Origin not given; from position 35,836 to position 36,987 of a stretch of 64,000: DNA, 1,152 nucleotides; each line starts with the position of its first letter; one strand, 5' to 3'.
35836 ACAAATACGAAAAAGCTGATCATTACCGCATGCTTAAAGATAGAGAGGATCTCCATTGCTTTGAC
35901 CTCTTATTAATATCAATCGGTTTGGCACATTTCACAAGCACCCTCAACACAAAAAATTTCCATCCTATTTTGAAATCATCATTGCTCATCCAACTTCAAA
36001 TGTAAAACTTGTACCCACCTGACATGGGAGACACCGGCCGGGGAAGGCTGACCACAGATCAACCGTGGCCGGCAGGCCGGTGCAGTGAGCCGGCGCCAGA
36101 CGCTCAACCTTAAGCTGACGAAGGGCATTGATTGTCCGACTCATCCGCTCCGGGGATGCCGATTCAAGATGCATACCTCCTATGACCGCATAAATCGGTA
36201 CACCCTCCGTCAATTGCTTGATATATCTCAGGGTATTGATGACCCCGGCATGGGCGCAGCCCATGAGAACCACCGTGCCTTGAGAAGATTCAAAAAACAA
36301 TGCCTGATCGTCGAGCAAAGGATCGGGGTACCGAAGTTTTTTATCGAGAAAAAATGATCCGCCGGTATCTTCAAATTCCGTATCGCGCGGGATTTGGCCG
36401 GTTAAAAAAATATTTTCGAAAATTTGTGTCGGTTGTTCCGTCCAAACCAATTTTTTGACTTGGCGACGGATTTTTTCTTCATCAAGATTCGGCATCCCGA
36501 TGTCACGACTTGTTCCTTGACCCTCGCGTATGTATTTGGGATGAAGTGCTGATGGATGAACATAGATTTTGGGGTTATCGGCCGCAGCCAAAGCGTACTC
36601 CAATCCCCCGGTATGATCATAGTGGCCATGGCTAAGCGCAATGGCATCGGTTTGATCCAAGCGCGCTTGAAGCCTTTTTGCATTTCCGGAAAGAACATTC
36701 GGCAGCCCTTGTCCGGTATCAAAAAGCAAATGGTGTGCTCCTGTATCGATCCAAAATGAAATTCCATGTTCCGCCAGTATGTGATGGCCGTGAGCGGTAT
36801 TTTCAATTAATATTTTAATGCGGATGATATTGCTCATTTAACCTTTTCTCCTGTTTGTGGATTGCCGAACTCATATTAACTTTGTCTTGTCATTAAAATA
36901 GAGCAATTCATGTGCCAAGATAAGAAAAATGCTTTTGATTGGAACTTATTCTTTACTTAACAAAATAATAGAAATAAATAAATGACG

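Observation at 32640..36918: Twin, near-identical sigma-54 promoters drive a five-gene cluster of unknown function (MBL hydrolase, ArsP_2-type permease, DUF5320, radical SAM-wHTH, NifX-like fusion)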

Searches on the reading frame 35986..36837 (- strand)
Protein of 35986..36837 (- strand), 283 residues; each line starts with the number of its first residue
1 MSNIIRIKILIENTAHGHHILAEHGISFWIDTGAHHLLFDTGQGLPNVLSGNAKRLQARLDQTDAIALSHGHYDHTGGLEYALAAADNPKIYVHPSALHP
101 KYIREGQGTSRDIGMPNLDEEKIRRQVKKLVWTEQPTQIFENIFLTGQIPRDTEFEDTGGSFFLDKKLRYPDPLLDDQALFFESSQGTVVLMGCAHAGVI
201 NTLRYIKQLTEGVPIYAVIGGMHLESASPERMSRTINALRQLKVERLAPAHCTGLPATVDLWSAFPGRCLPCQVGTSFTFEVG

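Call 5: search_protein_families(library=pfam, proteins=[window:35986-36837:-], max_evalue=0.01)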
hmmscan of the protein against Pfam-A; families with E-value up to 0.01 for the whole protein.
window:35986-36837:- (283 aa): 2 families
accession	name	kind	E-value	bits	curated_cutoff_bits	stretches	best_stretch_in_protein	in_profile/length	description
PF00753.33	Lactamase_B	-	7.5e-16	59.1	22.7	1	27-251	8-196/196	Metallo-beta-lactamase superfamily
PF12706.13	Lactamase_B_2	-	6.7e-07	29.5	27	1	36-96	2-65/200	Beta-lactamase superfamily domain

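Call 6: search_protein_families(library=ncbifam, proteins=[window:35986-36837:-], max_evalue=0.01)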
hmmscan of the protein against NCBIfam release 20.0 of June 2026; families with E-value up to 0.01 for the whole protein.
window:35986-36837:- (283 aa): 13 families
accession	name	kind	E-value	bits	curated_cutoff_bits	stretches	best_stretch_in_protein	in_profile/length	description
NF008580.0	PRK11539.1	equivalog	0.00015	20.3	969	1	23-88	511-579/758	ComEC family protein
TIGR00649.1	MG423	subfamily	0.0003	19.3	400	1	54-97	50-93/546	RNase J family beta-CASP ribonuclease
NF012229.1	bla_class_B_core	domain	0.00032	20.9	100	1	17-82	9-71/139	metallo-beta-lactamase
NF033105.1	bla_subclass_B3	equivalog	0.0004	19.7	240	1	27-94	25-92/257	subclass B3 metallo-beta-lactamase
NF041257.1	GntH_guanitoxin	equivalog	0.00047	19.1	333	1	22-83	28-88/374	guanitoxin biosynthesis MBL fold metallo-hydrolase GntH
NF002553.0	PRK02113.1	equivalog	0.00098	18.6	386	1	53-80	57-84/252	MBL fold metallo-hydrolase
NF000439.2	blaAIM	exception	0.0016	18.1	675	1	25-94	57-127/303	AIM family subclass B3 metallo-beta-lactamase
NF047419.1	RNase_J1_RnjA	exception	0.0016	17.2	820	1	53-98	50-94/549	ribonuclease J1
NF040468.1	blaECM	exception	0.0019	17.5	640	1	30-97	76-143/303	ECM family subclass B3 metallo-beta-lactamase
NF045584.1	cas14_MBL_CASP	equivalog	0.0031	15.9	800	1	25-92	14-80/612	type VII CRISPR-associated protein Cas14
NF033184.1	B3_Acin_new1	exception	0.0041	16.3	580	0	22-79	45-104/283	putative subclass B3 metallo-beta-lactamase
NF000427.2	blaCAU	exception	0.005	16.1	500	1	23-93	23-95/262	CAU/MBL1b family subclass B3 metallo-beta-lactamase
TIGR02651.1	RNase_Z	equivalog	0.0076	15.3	292.95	0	27-80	20-69/302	ribonuclease Z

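Call 39: search_solved_structures(query=window:35986-36837:-, max_evalue=0.01)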
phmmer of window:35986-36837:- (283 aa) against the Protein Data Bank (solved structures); distinct sequences matched with E-value up to 0.01: 9.
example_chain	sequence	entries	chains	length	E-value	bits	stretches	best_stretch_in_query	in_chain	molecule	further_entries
2p4z_A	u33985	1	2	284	1.6e-32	116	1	5-257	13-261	Metal-dependent hydrolases of the beta-lactamase superfamily II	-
3h3e_A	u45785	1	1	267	6.3e-29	104.3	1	5-277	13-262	uncharacterized protein Tm1679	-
7dck_A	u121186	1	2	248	9.3e-25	90.6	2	176-278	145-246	Lactamase_B domain-containing protein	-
4p62_A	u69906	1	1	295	0.0012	21.3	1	25-97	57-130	Metallo-beta-lactamase AIM-1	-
4ax1_B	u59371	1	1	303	0.0044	19.5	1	25-97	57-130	METALLO-BETA-LACTAMASE AIM-1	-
4ax0_B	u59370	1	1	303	0.0046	19.4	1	25-97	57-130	METALLO-BETA-LACTAMASE AIM-1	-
4awy_B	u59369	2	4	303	0.0047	19.4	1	25-97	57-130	METALLO-BETA-LACTAMASE AIM-1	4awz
8u00_A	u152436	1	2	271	0.0077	18.7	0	21-93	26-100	Metallo-beta-lactamase superfamily protein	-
5iqk_A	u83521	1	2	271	0.0081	18.6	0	30-97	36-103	beta-lactamase Rm3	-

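Call 49: find_related_loci(query=window:35986-36837:-, collection=metagenome_contigs, flank=6000)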
Query window:35986-36837:- (283 aa) in metagenome_contigs; peptide patterns used: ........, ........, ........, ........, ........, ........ (x = any residue, [..] = any of these).
363 stretches matched a pattern; 271 encode a relative of the query (tblastn E <= 1e-3); the best 80 are kept; 80 distinct loci.
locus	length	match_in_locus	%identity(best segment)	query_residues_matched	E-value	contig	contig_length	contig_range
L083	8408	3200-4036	59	2-282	4e-111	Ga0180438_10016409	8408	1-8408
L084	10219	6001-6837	59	2-282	4e-111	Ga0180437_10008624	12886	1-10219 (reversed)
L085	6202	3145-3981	54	1-281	2e-104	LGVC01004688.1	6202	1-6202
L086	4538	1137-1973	54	1-281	8e-105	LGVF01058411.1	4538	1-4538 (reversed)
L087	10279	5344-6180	54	1-281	1e-103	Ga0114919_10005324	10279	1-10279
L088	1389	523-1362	56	1-282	1e-110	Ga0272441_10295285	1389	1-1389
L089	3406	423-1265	54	1-283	3e-103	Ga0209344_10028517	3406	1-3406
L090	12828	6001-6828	54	5-282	3e-101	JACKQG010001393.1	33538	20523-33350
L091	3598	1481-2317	54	1-281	1e-102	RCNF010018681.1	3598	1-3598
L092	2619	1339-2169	54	5-283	4e-104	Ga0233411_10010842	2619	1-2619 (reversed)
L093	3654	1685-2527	53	1-283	6e-101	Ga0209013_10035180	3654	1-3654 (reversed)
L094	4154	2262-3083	55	6-281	2e-100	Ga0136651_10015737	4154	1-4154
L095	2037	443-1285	54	1-283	7e-105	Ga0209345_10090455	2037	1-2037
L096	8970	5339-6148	56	12-283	3e-98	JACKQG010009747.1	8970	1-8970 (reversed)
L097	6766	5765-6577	56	12-283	7e-98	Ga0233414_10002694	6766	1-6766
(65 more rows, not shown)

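Call 69: find_homologous_proteins(query=window:35986-36837:-, max_evalue=1e-20)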
Query window:35986-36837:- (283 aa): 7362 proteins with E <= 1e-20 among 8000 candidates; the best 120 are listed.
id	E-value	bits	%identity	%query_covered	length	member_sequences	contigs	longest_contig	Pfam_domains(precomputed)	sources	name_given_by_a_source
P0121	2.0e-191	652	100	100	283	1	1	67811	PF12706.14,PF23023.2,PF00753.34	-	-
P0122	2.3e-159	547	84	100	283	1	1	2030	PF12706.14,PF23023.2,PF00753.34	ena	-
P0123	3.4e-141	488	76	100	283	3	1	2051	PF12706.14,PF23023.2,PF00753.34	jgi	jgi:7,8-dihydropterin-6-yl-methyl-4-(beta-D-ribofuranosyl)aminobenzene 5'-phosphate synthase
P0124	1.2e-139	482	74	100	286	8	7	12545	PF12706.14,PF23023.2,PF00753.34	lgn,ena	-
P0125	9.0e-137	473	73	100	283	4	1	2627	PF12706.14,PF23023.2,PF00753.34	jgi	-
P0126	9.1e-131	453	71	100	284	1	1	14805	PF12706.14,PF23023.2,PF00753.34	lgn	-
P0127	2.0e-129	449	73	93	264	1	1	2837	PF12706.14,PF23023.2,PF00753.34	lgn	-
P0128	1.1e-126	440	69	99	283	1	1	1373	PF12706.14,PF23023.2,PF00753.34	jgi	jgi:7,8-dihydropterin-6-yl-methyl-4-(beta-D-ribofuranosyl)aminobenzene 5'-phosphate synthase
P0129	5.0e-120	418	62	100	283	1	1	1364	PF12706.14,PF23023.2,PF00753.34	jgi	-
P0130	7.7e-112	391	59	100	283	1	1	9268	PF12706.14,PF23023.2,PF00753.34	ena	-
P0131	1.2e-111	391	60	100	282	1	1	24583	PF12706.14,PF00753.34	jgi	-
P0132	5.6e-111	388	59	99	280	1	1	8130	PF12706.14,PF00753.34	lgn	-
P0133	1.7e-110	387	59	99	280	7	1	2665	PF12706.14,PF00753.34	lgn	-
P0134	4.1e-110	386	59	100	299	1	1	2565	PF12706.14,PF23023.2,PF00753.34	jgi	-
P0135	7.6e-110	385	57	99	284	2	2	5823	PF12706.14,PF00753.34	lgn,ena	-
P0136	8.9e-110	384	60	100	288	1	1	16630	PF12706.14,PF23023.2,PF00753.34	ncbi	-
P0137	9.2e-110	384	59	99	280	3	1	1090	PF12706.14,PF00753.34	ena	-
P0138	1.3e-109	384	59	100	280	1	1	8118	PF12706.14,PF00753.34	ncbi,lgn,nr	ncbi:MAG: MBL fold metallo-hydrolase [Gemmatimonadota bacterium]|nr:MBL fold metallo-hydrolase [Gemm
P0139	5.6e-109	382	60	99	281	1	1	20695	PF12706.14,PF23023.2,PF00753.34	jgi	-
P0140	1.0e-108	381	58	99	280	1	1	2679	PF12706.14,PF00753.34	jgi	-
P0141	1.2e-108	381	58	100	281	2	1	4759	PF12706.14,PF00753.34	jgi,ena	-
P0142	3.3e-108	379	58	99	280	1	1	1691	PF12706.14,PF00753.34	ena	-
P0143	6.0e-108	378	60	100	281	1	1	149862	PF12706.14,PF23023.2,PF00753.34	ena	-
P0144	6.1e-108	378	59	99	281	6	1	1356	PF12706.14,PF00753.34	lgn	-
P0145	1.1e-107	377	62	96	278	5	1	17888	PF12706.14,PF00753.34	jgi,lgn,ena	-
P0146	3.8e-107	376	56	100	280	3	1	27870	PF12706.14,PF00753.34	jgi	-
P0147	4.7e-107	375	58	99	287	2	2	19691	PF12706.14,PF00753.34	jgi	jgi:7,8-dihydropterin-6-yl-methyl-4-(beta-D-ribofuranosyl)aminobenzene 5'-phosphate synthase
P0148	6.9e-107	375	58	100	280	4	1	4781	PF12706.14,PF23023.2,PF00753.34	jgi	-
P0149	8.0e-107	375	58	100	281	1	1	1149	PF12706.14,PF23023.2,PF00753.34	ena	-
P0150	1.1e-106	374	60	100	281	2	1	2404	PF12706.14,PF23023.2,PF00753.34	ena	-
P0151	1.1e-106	374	59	99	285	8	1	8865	PF12706.14,PF00753.34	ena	-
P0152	1.3e-106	374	58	98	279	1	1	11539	PF12706.14,PF00753.34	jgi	-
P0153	1.4e-106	374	56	99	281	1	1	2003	PF12706.14,PF00753.34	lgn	-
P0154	2.7e-106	373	57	99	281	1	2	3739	PF12706.14,PF00753.34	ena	-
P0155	4.5e-106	372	57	100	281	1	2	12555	PF12706.14,PF00753.34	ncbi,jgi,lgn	ncbi:MAG: MBL fold metallo-hydrolase [Phycisphaerae bacterium]|jgi:7,8-dihydropterin-6-yl-methyl-4-(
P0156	2.2e-105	370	58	99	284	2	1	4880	PF12706.14,PF00753.34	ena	-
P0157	3.8e-105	369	56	99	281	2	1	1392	PF12706.14,PF00753.34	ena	-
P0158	5.9e-105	369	57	100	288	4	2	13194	PF12706.14,PF00753.34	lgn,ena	-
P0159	6.2e-105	369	57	99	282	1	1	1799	PF12706.14,PF00753.34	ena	-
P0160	6.5e-105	368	59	99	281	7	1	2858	PF12706.14,PF00753.34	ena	-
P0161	8.0e-105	368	57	100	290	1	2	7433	PF12706.14,PF00753.34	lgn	-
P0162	1.0e-104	368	59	98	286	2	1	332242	PF12706.14,PF00753.34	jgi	jgi:7,8-dihydropterin-6-yl-methyl-4-(beta-D-ribofuranosyl)aminobenzene 5'-phosphate synthase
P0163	1.4e-104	367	57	100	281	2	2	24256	PF12706.14,PF00753.34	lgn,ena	-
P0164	1.9e-104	367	58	99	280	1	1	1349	PF12706.14,PF00753.34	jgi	-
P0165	2.2e-104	367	58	99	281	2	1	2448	PF12706.14,PF00753.34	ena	-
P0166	2.3e-104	367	58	99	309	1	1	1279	PF12706.14,PF00753.34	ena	-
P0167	3.9e-104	366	57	97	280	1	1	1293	PF12706.14,PF23023.2,PF00753.34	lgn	-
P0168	4.0e-104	366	58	99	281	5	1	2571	PF12706.14,PF00753.34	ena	-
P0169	4.9e-104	366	56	100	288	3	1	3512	PF12706.14,PF00753.34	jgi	jgi:7,8-dihydropterin-6-yl-methyl-4-(beta-D-ribofuranosyl)aminobenzene 5'-phosphate synthase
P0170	5.3e-104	365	55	100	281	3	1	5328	PF12706.14,PF00753.34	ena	-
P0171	5.4e-104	365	56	99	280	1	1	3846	PF12706.14,PF00753.34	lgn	-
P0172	7.0e-104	365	55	100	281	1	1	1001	PF12706.14,PF23023.2,PF00753.34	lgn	-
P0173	8.6e-104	365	57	100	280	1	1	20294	PF12706.14,PF00753.34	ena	-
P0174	1.0e-103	365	58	99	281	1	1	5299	PF12706.14,PF23023.2,PF00753.34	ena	-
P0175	1.1e-103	364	59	100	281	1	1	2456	PF12706.14,PF23023.2,PF00753.34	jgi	jgi:7,8-dihydropterin-6-yl-methyl-4-(beta-D-ribofuranosyl)aminobenzene 5'-phosphate synthase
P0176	1.1e-103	364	60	98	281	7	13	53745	PF12706.14,PF00753.34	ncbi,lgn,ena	-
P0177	1.4e-103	364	56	100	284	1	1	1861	PF12706.14,PF00753.34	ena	-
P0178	1.5e-103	364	55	99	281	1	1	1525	PF12706.14,PF00753.34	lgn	-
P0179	1.6e-103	364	56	100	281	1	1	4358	PF12706.14,PF23023.2,PF00753.34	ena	-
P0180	2.0e-103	364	58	97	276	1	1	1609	PF12706.14,PF00753.34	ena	-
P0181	3.1e-103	363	58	99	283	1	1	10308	PF12706.14,PF23023.2,PF00753.34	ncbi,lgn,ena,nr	ncbi:MAG: MBL fold metallo-hydrolase [Lentisphaeria bacterium]|nr:MBL fold metallo-hydrolase [Lentis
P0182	3.1e-103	363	56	100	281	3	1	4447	PF12706.14,PF23023.2,PF00753.34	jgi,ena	-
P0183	4.3e-103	362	57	100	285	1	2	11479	PF12706.14,PF00753.34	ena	-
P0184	5.5e-103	362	59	96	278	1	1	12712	PF12706.14,PF00753.34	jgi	jgi:7,8-dihydropterin-6-yl-methyl-4-(beta-D-ribofuranosyl)aminobenzene 5'-phosphate synthase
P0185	7.6e-103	362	58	97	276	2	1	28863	PF12706.14,PF00753.34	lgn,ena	-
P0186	7.7e-103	362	56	100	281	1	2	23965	PF12706.14,PF00753.34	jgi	jgi:7,8-dihydropterin-6-yl-methyl-4-(beta-D-ribofuranosyl)aminobenzene 5'-phosphate synthase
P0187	8.9e-103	361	56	100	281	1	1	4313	PF12706.14,PF00753.34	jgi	-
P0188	1.1e-102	361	57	98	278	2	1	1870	PF12706.14,PF00753.34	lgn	-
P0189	1.4e-102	361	55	98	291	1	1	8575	PF12706.14,PF00753.34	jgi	-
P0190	1.7e-102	361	57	96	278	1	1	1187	PF12706.14,PF23023.2,PF00753.34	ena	-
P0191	1.7e-102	360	58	98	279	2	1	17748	PF12706.14,PF00753.34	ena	-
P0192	1.7e-102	360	57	99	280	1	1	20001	PF12706.14,PF23023.2,PF00753.34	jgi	-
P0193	2.6e-102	360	60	98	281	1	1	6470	PF12706.14,PF00753.34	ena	-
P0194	2.6e-102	360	56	100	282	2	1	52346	PF12706.14,PF23023.2,PF00753.34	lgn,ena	-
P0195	3.0e-102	360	55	99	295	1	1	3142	PF12706.14,PF00753.34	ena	-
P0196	3.1e-102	360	56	99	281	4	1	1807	PF12706.14,PF23023.2,PF00753.34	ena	-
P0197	3.5e-102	360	57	98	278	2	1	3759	PF12706.14,PF00753.34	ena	-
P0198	4.2e-102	359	58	98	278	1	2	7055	PF12706.14,PF23023.2,PF00753.34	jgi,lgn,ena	-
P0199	4.4e-102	359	57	100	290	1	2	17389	PF12706.14,PF00753.34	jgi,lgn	jgi:7,8-dihydropterin-6-yl-methyl-4-(beta-D-ribofuranosyl)aminobenzene 5'-phosphate synthase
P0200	5.3e-102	359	58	98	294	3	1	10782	PF12706.14,PF00753.34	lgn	-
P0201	5.8e-102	359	57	98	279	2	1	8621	PF12706.14,PF00753.34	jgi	jgi:7,8-dihydropterin-6-yl-methyl-4-(beta-D-ribofuranosyl)aminobenzene 5'-phosphate synthase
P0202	6.1e-102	359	57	100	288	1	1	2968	PF12706.14,PF00753.34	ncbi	ncbi:MAG: MBL fold metallo-hydrolase [Phycisphaerae bacterium]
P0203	7.0e-102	359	58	99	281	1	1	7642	PF12706.14,PF23023.2,PF00753.34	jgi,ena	-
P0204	7.6e-102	358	58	98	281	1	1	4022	PF12706.14,PF00753.34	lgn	-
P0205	8.9e-102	358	57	99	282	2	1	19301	PF12706.14,PF00753.34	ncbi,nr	ncbi:MAG: MBL fold metallo-hydrolase [Pirellulales bacterium]|nr:MBL fold metallo-hydrolase [Pirellu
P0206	9.3e-102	358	57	100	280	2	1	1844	PF12706.14,PF23023.2,PF00753.34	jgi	jgi:7,8-dihydropterin-6-yl-methyl-4-(beta-D-ribofuranosyl)aminobenzene 5'-phosphate synthase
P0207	1.0e-101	358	57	100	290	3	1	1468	PF12706.14,PF00753.34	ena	-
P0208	1.2e-101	358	55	100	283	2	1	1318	PF12706.14,PF00753.34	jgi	-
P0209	1.3e-101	358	57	100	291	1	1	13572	PF12706.14,PF00753.34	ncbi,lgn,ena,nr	ncbi:MAG: MBL fold metallo-hydrolase [Thermogutta sp.]|nr:MBL fold metallo-hydrolase [Thermogutta sp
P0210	1.4e-101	357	56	98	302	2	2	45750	PF12706.14,PF00753.34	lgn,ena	-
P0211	1.5e-101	357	56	100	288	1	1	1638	PF12706.14,PF00753.34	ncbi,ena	-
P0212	1.7e-101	357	56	100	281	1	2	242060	PF12706.14,PF23023.2,PF00753.34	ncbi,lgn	-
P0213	1.7e-101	357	57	99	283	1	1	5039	PF12706.14,PF23023.2,PF00753.34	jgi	jgi:7,8-dihydropterin-6-yl-methyl-4-(beta-D-ribofuranosyl)aminobenzene 5'-phosphate synthase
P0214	1.9e-101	357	55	98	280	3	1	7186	PF12706.14,PF23023.2,PF00753.34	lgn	-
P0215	2.1e-101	357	56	100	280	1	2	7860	PF12706.14,PF00753.34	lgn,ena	-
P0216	2.1e-101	357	56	100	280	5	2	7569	PF12706.14,PF00753.34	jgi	-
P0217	2.3e-101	357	60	98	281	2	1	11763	PF12706.14,PF00753.34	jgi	-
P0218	2.4e-101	357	56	100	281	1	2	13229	PF12706.14,PF00753.34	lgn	-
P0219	3.5e-101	356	56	99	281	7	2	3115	PF12706.14,PF23023.2,PF00753.34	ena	-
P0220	3.6e-101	356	55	99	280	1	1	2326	PF12706.14,PF23023.2,PF00753.34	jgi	jgi:7,8-dihydropterin-6-yl-methyl-4-(beta-D-ribofuranosyl)aminobenzene 5'-phosphate synthase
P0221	3.8e-101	356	56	100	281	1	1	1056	PF12706.14,PF00753.34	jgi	jgi:7,8-dihydropterin-6-yl-methyl-4-(beta-D-ribofuranosyl)aminobenzene 5'-phosphate synthase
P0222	4.0e-101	356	55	100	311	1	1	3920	PF12706.14,PF00753.34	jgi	jgi:7,8-dihydropterin-6-yl-methyl-4-(beta-D-ribofuranosyl)aminobenzene 5'-phosphate synthase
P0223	4.3e-101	356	57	100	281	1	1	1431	PF12706.14,PF00753.34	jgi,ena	-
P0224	6.6e-101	355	57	99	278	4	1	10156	PF12706.14,PF00753.34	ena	-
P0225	6.6e-101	355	57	98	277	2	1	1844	PF12706.14,PF00753.34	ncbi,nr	ncbi:MAG: MBL fold metallo-hydrolase, partial [Desulfobacteraceae bacterium]|nr:MBL fold metallo-hyd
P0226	7.3e-101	355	56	99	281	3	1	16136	PF12706.14,PF00753.34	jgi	jgi:7,8-dihydropterin-6-yl-methyl-4-(beta-D-ribofuranosyl)aminobenzene 5'-phosphate synthase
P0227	7.3e-101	355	56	100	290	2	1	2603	PF12706.14,PF00753.34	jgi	jgi:7,8-dihydropterin-6-yl-methyl-4-(beta-D-ribofuranosyl)aminobenzene 5'-phosphate synthase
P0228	7.3e-101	355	57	100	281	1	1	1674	PF12706.14,PF23023.2,PF00753.34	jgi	jgi:7,8-dihydropterin-6-yl-methyl-4-(beta-D-ribofuranosyl)aminobenzene 5'-phosphate synthase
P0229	7.8e-101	355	57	98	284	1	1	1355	PF12706.14,PF23023.2,PF00753.34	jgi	jgi:7,8-dihydropterin-6-yl-methyl-4-(beta-D-ribofuranosyl)aminobenzene 5'-phosphate synthase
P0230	8.8e-101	355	56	98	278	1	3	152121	PF12706.14,PF23023.2,PF00753.34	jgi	jgi:7,8-dihydropterin-6-yl-methyl-4-(beta-D-ribofuranosyl)aminobenzene 5'-phosphate synthase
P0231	9.3e-101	355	57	100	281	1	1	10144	PF12706.14,PF00753.34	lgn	-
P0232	9.4e-101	355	56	98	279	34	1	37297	PF12706.14,PF23023.2,PF00753.34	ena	-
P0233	1.0e-100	355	57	98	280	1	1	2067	PF12706.14,PF00753.34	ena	-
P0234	1.0e-100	355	56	98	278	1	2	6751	PF12706.14,PF00753.34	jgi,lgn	-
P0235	1.1e-100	355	57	99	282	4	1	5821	PF12706.14,PF00753.34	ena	-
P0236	1.2e-100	354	57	100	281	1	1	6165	PF12706.14,PF00753.34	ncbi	-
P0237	1.2e-100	354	58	99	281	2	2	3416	PF12706.14,PF00753.34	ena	-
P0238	1.2e-100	354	57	100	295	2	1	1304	PF12706.14,PF00753.34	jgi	jgi:7,8-dihydropterin-6-yl-methyl-4-(beta-D-ribofuranosyl)aminobenzene 5'-phosphate synthase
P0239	1.7e-100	354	56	99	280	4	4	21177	PF12706.14,PF00753.34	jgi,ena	jgi:7,8-dihydropterin-6-yl-methyl-4-(beta-D-ribofuranosyl)aminobenzene 5'-phosphate synthase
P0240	1.7e-100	354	56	99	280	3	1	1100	PF12706.14,PF00753.34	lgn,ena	-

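Call 70: find_encoding_contigs(protein=P0124, flank=6000, max_places=4)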
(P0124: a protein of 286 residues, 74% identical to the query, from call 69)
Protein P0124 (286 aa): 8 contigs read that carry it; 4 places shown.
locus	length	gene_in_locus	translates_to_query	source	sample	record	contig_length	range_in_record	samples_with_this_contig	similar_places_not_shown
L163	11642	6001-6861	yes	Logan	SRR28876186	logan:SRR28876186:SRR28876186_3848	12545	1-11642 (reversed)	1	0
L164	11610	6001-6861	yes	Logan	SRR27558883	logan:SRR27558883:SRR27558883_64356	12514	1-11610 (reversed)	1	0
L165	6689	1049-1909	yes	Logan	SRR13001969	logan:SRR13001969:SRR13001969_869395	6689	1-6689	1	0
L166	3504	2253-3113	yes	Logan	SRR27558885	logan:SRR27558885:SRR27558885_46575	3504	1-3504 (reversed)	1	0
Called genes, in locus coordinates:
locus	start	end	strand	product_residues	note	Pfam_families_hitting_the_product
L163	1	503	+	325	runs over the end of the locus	PF08240:ADH_N, PF00107:ADH_zinc_N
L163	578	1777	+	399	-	PF01546:Peptidase_M20, PF07687:M20_dimer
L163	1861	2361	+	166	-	PF03843:Slp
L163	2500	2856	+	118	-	-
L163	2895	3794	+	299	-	PF00977:His_biosynth, PF01207:Dus (faint), PF02581:TMP-TENI (faint), PF03060:NMO (faint), PF05690:ThiG (faint)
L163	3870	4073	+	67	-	-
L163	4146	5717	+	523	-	PF03853:YjeF_N, PF01256:Carb_kinase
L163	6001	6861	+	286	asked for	PF23023:Anti-Pycsar_Apyc1 (weak), PF00753:Lactamase_B, PF12706:Lactamase_B_2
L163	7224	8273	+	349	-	PF11449:ArsP_2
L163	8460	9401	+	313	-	PF04055:Radical_SAM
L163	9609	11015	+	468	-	PF00989:PAS, PF13188:PAS_8 (weak), PF08448:PAS_4, PF13426:PAS_9, PF00158:Sigma54_activat, PF14532:Sigma54_activ_2, PF07728:AAA_5, PF25601:AAA_lid_14, +1 more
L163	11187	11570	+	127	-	PF02579:Nitro_FeMo-Co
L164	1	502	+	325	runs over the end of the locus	PF08240:ADH_N, PF00107:ADH_zinc_N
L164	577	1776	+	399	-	PF01546:Peptidase_M20, PF07687:M20_dimer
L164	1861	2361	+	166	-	PF03843:Slp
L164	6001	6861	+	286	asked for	PF23023:Anti-Pycsar_Apyc1 (weak), PF00753:Lactamase_B, PF12706:Lactamase_B_2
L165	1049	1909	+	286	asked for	PF23023:Anti-Pycsar_Apyc1 (weak), PF00753:Lactamase_B, PF12706:Lactamase_B_2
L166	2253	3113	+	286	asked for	PF23023:Anti-Pycsar_Apyc1 (weak), PF00753:Lactamase_B, PF12706:Lactamase_B_2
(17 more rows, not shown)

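Call 71: find_encoding_contigs(protein=P0126, flank=6000, max_places=2)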
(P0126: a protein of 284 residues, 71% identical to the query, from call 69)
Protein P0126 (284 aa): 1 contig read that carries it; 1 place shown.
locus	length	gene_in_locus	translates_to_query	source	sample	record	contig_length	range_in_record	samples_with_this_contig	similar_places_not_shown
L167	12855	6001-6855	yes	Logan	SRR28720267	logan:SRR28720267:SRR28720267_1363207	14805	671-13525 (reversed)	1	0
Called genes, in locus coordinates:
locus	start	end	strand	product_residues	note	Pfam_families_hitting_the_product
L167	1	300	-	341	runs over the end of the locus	PF04754:Transposase_31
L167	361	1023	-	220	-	PF13679:Methyltransf_32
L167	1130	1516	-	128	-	-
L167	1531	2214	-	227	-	-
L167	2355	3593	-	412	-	PF09699:Paired_CXXCH_1 (faint), PF14522:Cytochrome_C7 (faint), PF14537:Cytochrom_c3_2 (faint), PF22113:Mtrc-MtrF_II-IV_dom (faint), PF13447:Multi-haem_cyto, PF13435:Cytochrome_C554, PF13447:Multi-haem_cyto (weak)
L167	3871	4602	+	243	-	PF17746:SfsA_N, PF03749:SfsA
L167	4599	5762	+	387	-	PF00989:PAS, PF08448:PAS_4, PF13188:PAS_8 (weak), PF13426:PAS_9, PF00158:Sigma54_activat, PF14532:Sigma54_activ_2, PF07728:AAA_5, PF25601:AAA_lid_14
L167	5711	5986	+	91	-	PF02954:HTH_8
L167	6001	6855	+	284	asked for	PF00753:Lactamase_B, PF23023:Anti-Pycsar_Apyc1, PF12706:Lactamase_B_2 (weak)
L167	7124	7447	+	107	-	PF02579:Nitro_FeMo-Co (weak)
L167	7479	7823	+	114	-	PF17253:DUF5320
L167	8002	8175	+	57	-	-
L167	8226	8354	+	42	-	-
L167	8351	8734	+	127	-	-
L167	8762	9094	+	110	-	PF08821:CGGC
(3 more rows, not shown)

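Call 72: find_encoding_contigs(protein=P0122, flank=3000, max_places=2)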
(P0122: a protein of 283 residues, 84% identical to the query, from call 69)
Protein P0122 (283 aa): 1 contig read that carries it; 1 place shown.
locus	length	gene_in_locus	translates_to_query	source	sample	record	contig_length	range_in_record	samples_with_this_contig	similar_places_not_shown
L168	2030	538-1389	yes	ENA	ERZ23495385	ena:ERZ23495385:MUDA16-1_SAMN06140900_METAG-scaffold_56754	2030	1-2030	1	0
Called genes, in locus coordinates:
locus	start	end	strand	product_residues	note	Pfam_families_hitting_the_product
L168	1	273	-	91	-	?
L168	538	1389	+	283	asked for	PF23023:Anti-Pycsar_Apyc1 (weak), PF00753:Lactamase_B, PF12706:Lactamase_B_2 (weak)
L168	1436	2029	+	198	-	?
